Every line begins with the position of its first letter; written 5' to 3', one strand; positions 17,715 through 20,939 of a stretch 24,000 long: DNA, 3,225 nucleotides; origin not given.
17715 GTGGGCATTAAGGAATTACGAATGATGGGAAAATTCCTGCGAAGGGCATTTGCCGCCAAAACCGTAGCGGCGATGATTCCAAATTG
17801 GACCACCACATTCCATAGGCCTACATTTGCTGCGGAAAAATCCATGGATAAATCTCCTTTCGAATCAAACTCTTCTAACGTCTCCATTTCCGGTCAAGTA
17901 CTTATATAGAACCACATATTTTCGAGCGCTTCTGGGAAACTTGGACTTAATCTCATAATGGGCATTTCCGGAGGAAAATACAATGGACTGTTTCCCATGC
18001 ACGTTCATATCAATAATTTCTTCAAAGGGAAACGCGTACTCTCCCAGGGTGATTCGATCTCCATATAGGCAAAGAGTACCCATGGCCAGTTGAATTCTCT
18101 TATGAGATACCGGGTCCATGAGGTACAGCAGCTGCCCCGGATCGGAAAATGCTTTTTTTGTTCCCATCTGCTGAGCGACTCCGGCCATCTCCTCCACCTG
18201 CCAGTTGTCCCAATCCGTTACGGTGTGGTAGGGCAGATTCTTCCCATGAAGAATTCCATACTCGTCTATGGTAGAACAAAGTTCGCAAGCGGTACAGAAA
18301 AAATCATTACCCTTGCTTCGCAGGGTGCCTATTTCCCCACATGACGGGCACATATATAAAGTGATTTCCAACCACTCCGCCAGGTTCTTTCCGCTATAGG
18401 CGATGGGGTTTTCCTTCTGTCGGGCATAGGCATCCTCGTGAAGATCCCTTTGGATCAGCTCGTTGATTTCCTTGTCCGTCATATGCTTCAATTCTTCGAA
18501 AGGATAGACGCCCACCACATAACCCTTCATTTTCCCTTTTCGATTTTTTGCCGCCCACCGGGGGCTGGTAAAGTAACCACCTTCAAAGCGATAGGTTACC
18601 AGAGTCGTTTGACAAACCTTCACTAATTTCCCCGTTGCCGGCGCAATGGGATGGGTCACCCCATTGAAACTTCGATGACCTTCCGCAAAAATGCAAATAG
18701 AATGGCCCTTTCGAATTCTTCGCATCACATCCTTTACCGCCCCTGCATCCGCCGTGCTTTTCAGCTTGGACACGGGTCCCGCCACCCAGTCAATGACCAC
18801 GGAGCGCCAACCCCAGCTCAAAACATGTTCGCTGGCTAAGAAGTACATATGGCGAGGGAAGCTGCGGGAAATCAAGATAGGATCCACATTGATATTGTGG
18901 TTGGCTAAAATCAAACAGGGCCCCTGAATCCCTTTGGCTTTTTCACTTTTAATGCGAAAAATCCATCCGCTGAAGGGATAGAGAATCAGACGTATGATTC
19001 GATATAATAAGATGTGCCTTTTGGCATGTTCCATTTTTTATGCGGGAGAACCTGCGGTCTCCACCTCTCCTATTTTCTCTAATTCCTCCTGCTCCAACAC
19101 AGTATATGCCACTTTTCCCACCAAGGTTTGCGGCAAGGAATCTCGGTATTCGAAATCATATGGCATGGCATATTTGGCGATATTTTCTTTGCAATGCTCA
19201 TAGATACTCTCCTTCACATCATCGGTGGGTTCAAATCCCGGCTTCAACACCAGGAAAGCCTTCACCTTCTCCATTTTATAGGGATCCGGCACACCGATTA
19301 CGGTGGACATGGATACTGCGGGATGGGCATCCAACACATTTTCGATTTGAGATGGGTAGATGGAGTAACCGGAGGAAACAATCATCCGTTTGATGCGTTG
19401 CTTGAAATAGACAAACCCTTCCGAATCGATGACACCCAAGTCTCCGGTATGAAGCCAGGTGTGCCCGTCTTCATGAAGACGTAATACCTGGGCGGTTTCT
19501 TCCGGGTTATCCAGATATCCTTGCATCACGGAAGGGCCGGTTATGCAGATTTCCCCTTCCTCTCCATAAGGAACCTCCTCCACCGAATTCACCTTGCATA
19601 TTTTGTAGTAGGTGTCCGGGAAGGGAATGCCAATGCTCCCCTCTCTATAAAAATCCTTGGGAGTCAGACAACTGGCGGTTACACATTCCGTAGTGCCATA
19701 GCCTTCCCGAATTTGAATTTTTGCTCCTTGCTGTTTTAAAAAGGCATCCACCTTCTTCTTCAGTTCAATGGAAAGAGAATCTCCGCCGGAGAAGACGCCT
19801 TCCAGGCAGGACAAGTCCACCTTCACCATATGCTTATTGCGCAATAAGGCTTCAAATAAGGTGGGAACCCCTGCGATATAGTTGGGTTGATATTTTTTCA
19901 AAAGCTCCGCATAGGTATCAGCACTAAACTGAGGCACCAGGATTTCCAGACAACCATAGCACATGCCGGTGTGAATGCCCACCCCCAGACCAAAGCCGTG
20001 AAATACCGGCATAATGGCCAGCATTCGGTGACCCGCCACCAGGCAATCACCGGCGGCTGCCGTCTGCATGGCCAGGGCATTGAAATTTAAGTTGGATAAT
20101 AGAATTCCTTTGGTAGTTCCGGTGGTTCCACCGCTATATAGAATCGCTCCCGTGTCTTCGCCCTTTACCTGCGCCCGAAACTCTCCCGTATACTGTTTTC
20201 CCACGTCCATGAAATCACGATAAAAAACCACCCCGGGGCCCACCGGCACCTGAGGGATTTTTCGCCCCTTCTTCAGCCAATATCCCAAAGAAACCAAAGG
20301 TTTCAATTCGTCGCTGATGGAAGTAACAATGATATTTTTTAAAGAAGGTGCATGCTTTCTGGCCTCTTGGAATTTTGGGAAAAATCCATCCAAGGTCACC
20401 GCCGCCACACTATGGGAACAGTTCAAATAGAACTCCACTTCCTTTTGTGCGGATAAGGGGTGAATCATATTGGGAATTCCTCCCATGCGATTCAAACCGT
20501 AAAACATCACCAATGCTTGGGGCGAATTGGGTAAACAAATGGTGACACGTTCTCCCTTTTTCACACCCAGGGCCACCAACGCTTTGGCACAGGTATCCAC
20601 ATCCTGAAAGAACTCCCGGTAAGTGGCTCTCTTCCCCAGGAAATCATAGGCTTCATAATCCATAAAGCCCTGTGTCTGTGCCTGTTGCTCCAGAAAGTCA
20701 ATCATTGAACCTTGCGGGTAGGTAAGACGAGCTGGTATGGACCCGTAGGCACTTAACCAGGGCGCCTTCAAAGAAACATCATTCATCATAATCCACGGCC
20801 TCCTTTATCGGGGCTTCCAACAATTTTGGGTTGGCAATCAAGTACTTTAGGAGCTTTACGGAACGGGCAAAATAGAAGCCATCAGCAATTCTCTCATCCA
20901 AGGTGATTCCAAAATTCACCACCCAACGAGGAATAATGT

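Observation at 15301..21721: Five-gene, translationally coupled operon: CAT/E2-fold acyltransferase, acyl ligase, PlsC-type acyltransferase, GltS-like carrier, membrane-anchored HutD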

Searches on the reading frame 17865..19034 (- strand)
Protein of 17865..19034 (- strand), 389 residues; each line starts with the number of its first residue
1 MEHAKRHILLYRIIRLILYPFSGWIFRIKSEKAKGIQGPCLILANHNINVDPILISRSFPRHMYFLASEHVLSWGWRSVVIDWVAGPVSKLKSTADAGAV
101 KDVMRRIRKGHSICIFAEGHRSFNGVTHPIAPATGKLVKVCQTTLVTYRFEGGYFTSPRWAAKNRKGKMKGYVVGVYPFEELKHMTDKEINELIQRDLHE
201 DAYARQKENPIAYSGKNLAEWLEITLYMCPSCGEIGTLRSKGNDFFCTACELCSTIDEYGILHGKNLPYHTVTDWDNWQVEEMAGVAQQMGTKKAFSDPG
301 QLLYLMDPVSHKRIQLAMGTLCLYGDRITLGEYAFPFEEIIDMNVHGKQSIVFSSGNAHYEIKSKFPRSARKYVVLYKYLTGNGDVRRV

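Call 5: search_protein_families(library=pfam, proteins=[window:17865-19034:-], max_evalue=0.01)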
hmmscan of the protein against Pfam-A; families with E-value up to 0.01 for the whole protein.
window:17865-19034:- (389 aa): 1 family
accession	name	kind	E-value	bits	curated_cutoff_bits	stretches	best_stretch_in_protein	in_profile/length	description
PF01553.26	Acyltransferase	-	2.7e-13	50.3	23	1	37-148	13-129/132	Acyltransferase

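Call 6: search_protein_families(library=ncbifam, proteins=[window:17865-19034:-], max_evalue=0.01)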
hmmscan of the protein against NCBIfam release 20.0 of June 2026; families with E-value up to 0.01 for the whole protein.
window:17865-19034:- (389 aa): 5 families
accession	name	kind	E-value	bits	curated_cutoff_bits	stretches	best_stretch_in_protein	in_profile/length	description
TIGR00530.1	AGP_acyltrn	subfamily_domain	1.4e-10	41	102.95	1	37-130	15-109/130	1-acylglycerol-3-phosphate O-acyltransferase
NF006386.0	PRK08633.1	equivalog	2.8e-10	38.6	1221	1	13-148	414-549/1147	acyl-[ACP]--phospholipid O-acyltransferase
NF005291.0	PRK06814.1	equivalog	0.00011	20.2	1349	1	33-157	449-570/1140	acyl-[ACP]--phospholipid O-acyltransferase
NF005959.0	PRK08043.1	equivalog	0.0013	17.1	886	1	25-157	15-144/719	bifunctional acyl-ACP--phospholipid O-acyltransferase/long-chain-fatty-acid--ACP ligase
NF052553.1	LyOrLpactfOlsABRUA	equivalog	0.0048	16.1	300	1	26-122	53-148/263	lyso-ornithine lipid O-acyltransferase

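Call 38: search_solved_structures(query=A3, max_evalue=1, show_alignments=2)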
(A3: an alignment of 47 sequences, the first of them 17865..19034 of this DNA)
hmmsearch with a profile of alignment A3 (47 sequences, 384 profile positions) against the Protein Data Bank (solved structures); distinct sequences matched with E-value up to 1: 10.
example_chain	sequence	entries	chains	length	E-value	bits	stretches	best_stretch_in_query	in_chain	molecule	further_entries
5kym_A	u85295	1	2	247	2.7e-06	29.9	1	35-159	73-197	1-acyl-sn-glycerol-3-phosphate acyltransferase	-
8hil_L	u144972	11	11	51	0.0085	18.4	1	223-257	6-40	DNA-directed RNA polymerases II, IV and V subunit 12 | DNA-directed RNA polymerase II, IV and V subunit 12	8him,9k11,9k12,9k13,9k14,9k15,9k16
7eu0_L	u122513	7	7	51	0.013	17.8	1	223-257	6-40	DNA-directed RNA polymerases II, IV and V subunit 12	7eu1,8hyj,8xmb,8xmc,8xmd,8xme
1iuq_A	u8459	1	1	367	0.037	16.3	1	34-75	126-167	Glycerol-3-Phosphate Acyltransferase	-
1k30_A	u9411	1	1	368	0.037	16.3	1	34-75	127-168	glycerol-3-phosphate acyltransferase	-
9eh1_L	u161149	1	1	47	0.045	16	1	225-257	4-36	RNA polymerase II subunit K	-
28jc_L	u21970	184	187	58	0.071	15.4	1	225-257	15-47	DNA-directed RNA polymerases I, II, and III subunit RPABC4 | RNA polymerase II subunit K | DNA-directed RNA polymerase II subunit RPB12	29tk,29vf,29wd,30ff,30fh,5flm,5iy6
3h0g_L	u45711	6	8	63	0.11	14.7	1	224-257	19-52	DNA-directed RNA polymerases I, II, and III subunit RPABC4 | RNA polymerase II subunit Rpb12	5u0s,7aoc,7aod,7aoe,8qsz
7u5d_I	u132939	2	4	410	0.27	13.5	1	198-257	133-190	TniQ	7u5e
7oqy_Y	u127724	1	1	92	0.35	13.1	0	228-264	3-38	DNA-directed RNA polymerase, subunit M (RpoM-2)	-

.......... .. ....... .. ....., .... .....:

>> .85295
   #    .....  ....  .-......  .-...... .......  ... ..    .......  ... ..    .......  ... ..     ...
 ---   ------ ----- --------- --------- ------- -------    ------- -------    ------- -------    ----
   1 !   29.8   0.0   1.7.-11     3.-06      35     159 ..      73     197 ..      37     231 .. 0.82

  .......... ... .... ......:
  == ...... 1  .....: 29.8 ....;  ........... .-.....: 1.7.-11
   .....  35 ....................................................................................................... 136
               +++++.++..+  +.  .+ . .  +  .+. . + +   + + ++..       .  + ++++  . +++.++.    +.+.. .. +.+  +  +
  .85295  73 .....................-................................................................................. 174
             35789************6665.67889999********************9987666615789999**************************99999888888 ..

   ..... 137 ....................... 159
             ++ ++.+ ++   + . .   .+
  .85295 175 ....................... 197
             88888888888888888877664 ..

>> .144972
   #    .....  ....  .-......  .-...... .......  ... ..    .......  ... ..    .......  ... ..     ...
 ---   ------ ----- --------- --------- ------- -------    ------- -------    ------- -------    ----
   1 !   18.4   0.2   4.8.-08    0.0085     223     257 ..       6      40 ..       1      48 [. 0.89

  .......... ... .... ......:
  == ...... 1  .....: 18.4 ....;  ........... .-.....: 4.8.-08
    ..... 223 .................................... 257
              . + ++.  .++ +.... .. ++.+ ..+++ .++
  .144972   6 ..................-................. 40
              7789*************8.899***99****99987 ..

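Call 39: search_protein_families(library=pfam, alignment_id=A3, max_evalue=0.1)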
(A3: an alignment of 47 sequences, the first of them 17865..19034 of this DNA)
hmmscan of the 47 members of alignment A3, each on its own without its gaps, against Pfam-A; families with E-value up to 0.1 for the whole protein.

A. member 1, window:17865-19034:- (389 aa): 2 families
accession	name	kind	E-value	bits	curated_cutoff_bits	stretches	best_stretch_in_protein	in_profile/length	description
PF01553.26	Acyltransferase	-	2.7e-13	50.3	23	1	37-148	13-129/132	Acyltransferase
PF07754.17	HVO_2753_ZBP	-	0.074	13.3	33.2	0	222-241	12-31/46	Small zinc finger protein HVO_2753-like, Zn-binding pocket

B. families by the number of members that match (of 47 scanned): 38 families (the first 25 are shown)
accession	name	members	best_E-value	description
PF01553.26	Acyltransferase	47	4.2e-15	Acyltransferase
PF14768.12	RPA_interact_C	12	0.0025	Replication protein A interacting C-terminal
PF14354.12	Lar_restr_allev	9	0.012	Restriction alleviation protein Lar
PF10080.14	FtrD-like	6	0.0028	Membrane iron-sulfur containing protein FtrD-like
PF07754.17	HVO_2753_ZBP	5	0.0028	Small zinc finger protein HVO_2753-like, Zn-binding pocket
PF12760.12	Zn_ribbon_IS1595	4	0.0094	Transposase zinc-ribbon domain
PF04028.18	DUF374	3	0.00043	Domain of unknown function (DUF374)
PF08271.17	Zn_Ribbon_TF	3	0.0019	TFIIB zinc-binding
PF14446.12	Prok-RING_1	3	0.0043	Prokaryotic RING finger family 1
PF08274.17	Zn_Ribbon_YjdM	3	0.02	PhnA Zinc-Ribbon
PF23458.2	DUF7130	2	0.0053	Domain of unknown function (DUF7130)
PF23165.1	zf-C2H2_FBX41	2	0.01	F-box only protein 41 C2H2 zinc finger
PF01155.25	HypA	2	0.016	Hydrogenase/urease nickel incorporation, metallochaperone, hypA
PF03604.18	Zn_ribbon_RPAB4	2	0.018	DNA directed RNA polymerase, 7 kDa subunit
PF08273.17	Zn_Ribbon_Prim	1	0.00049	Zinc-binding domain of primase-helicase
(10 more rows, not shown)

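Call 71: predict_structure(protein=window:17865-19034:-)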
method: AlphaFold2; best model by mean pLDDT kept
length: 389 residues; sequences in the alignment: 1
mean_pLDDT: 31.6   pTM: 0.21
mean pLDDT of the five models: 31.6, 29.4, 26.8, 26.6, 26.3
residues with pLDDT >= 90: 0; 70-90: 0; 50-70: 3; < 50: 386
segments of 3 or more residues with pLDDT < 50: 1-183, 187-191, 193-389
pLDDT, mean of each block of 10 residues (from residue 1): 33 37 30 30 30 33 34 30 28 32 39 31 28 26 27 33 33 38 47 46 30 27 29 31 28 31 27 27 27 28 30 31 30 32 31 34 34 32 31
secondary structure, 60 per line:
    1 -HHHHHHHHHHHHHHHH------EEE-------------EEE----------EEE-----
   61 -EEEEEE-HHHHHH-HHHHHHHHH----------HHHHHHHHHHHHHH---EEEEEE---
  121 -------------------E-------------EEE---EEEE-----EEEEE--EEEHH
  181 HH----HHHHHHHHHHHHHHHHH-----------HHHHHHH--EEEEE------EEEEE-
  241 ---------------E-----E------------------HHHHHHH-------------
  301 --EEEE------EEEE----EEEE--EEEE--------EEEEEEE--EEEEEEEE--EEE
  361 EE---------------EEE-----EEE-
elements in order: H2-17 E24-26 E40-42 E53-55 E62-67 H69-74 H76-84 H95-108 E112-117 E154-156 E160-163 E169-173 E176-178 H179-182 H187-203 H215-221 E224-228 E235-239 H281-287 E303-306 E313-316 E321-324 E327-330 E339-345 E348-355 E358-362 E378-380 E386-388

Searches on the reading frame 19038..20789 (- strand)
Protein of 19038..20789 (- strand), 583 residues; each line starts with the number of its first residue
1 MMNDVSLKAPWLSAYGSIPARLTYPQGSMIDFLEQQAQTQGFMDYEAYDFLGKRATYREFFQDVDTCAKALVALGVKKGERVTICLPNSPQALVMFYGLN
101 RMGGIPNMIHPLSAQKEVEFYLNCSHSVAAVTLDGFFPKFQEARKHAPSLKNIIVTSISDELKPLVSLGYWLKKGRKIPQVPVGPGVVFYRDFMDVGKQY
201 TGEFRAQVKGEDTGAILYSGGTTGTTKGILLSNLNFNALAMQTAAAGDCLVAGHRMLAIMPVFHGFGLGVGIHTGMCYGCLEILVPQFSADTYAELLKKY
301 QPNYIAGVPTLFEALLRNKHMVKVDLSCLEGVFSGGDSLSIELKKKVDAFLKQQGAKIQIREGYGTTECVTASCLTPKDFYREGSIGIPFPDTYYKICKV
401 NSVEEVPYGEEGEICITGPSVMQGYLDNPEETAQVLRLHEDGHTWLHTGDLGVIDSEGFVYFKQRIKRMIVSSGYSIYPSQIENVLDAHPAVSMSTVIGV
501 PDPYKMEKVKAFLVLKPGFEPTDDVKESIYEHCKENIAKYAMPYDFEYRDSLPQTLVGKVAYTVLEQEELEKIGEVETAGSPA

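Call 5: search_protein_families(library=pfam, proteins=[window:19038-20789:-], max_evalue=0.01)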
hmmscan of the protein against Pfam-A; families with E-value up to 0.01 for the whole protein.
window:19038-20789:- (583 aa): 2 families
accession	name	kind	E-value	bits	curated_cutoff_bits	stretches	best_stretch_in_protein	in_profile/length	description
PF00501.34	AMP-binding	-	2.4e-72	244.3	29.9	1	37-426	3-384/384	AMP-binding enzyme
PF13193.12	AMP-binding_C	-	1.8e-16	61.3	24.5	1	481-559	1-76/76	AMP-binding enzyme C-terminal domain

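Call 6: search_protein_families(library=ncbifam, proteins=[window:19038-20789:-], max_evalue=0.01)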
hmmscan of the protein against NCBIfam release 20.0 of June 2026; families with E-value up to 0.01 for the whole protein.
window:19038-20789:- (583 aa): 108 families (the best 25 are shown)
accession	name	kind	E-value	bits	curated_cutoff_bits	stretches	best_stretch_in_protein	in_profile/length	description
NF004114.0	PRK05605.1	equivalog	5.1e-102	342.1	766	1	8-565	14-565/575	long-chain-fatty-acid--CoA ligase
NF006181.0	PRK08314.1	subfamily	1.5e-101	340.4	705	1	17-572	14-557/563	long-chain-fatty-acid--CoA ligase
NF005220.0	PRK06710.1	equivalog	3.8e-99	332.3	1116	1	7-573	3-557/563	long-chain-fatty-acid--CoA ligase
NF004837.0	PRK06187.1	subfamily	1.4e-95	320.6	476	1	34-570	15-523/531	long-chain-fatty-acid--CoA ligase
NF005463.0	PRK07059.1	subfamily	2.2e-87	293.8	869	1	10-563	4-550/557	long-chain-fatty-acid--CoA ligase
NF004229.0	PRK05677.1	subfamily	8.1e-85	285.4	879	1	31-575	28-561/563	long-chain-fatty-acid--CoA ligase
NF006523.0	PRK08974.1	equivalog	8.5e-84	281.7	884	1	10-573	4-557/561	long-chain-fatty-acid--CoA ligase FadD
NF004822.0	PRK06178.1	equivalog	1.8e-80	271.1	782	1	18-568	26-566/571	acyl-CoA synthetase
NF006442.0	PRK08751.1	equivalog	2.6e-76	257.2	1023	1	7-561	3-550/560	long-chain fatty acid--CoA ligase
NF005714.0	PRK07529.1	subfamily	6.6e-75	252.7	632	1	53-573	62-580/640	acyl-CoA synthetase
NF009233.0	PRK12583.1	subfamily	9.2e-74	248.8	832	1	51-573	42-554/558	fatty acid CoA ligase family protein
NF005801.1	PRK07656.1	equivalog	6.6e-70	236.1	657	1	41-562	13-496/500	FadD3 family acyl-CoA ligase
NF009139.0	PRK12492.1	equivalog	2.2e-69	234.4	1018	1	28-562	25-555/562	long-chain-fatty-acid--CoA ligase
NF005702.0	PRK07514.1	subfamily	5.2e-68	229.6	558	2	206-568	152-499/506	malonyl-CoA synthase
NF006182.0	PRK08316.1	subfamily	1.5e-63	215.1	663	1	43-562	25-510/523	fatty acyl-CoA synthetase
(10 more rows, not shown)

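Call 50: search_solved_structures(query=window:19038-20789:-, max_evalue=1e-30)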
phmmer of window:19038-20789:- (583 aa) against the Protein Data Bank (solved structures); distinct sequences matched with E-value up to 1e-30: 61 (the best 60 are shown).
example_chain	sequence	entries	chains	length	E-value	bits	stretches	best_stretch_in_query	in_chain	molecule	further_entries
3g7s_A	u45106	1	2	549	7e-56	193.3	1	186-571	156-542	Long-chain-fatty-acid--CoA ligase (FadD-1)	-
4gxq_A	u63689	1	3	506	2.1e-48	168.7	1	210-567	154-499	Malonyl CoA synthetase, Benzoate-CoA ligase Chimeric protein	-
3a9u_A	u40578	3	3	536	4.7e-48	167.5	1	207-560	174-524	4-coumarate--CoA ligase | 4-coumarate:CoA ligase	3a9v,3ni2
8weu_A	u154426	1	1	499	6.1e-47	163.8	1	211-561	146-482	Fatty-acyl-CoA synthase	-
8wev_A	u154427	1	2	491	6.2e-47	163.8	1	211-561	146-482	Feruloyl-CoA Synthetase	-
6k4c_A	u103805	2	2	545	7.6e-47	163.5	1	210-567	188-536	Ancestral luciferase AncLamp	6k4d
2d1t_A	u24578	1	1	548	8.5e-47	163.3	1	209-561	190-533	Luciferin 4-monooxygenase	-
2d1q_A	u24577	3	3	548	9.2e-47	163.2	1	210-561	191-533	Luciferin 4-monooxygenase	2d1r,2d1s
3r44_A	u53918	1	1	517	1.6e-46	162.4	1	206-568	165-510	fatty acyl CoA synthetase FADD13 (FATTY-ACYL-CoA SYNTHETASE)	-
6abh_A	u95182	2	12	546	4.8e-46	160.9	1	211-559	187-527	Red-bioluminescence eliciting luciferase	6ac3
5ie0_A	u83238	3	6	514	5.6e-46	160.6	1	211-572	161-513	Oxalate--CoA ligase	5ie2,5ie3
4gxr_A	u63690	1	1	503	4.6e-45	157.6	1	210-567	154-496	Malonyl CoA synthetase, Benzoate-CoA ligase Chimeric protein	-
5bsm_A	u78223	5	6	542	9.5e-45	156.6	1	206-560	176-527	4-coumarate--CoA ligase 2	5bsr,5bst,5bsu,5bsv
5bsw_A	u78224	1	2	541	1.3e-44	156.2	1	206-560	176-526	4-coumarate--CoA ligase 2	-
5u95_A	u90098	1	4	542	1.9e-44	155.6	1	206-560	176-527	4-coumarate--CoA ligase 2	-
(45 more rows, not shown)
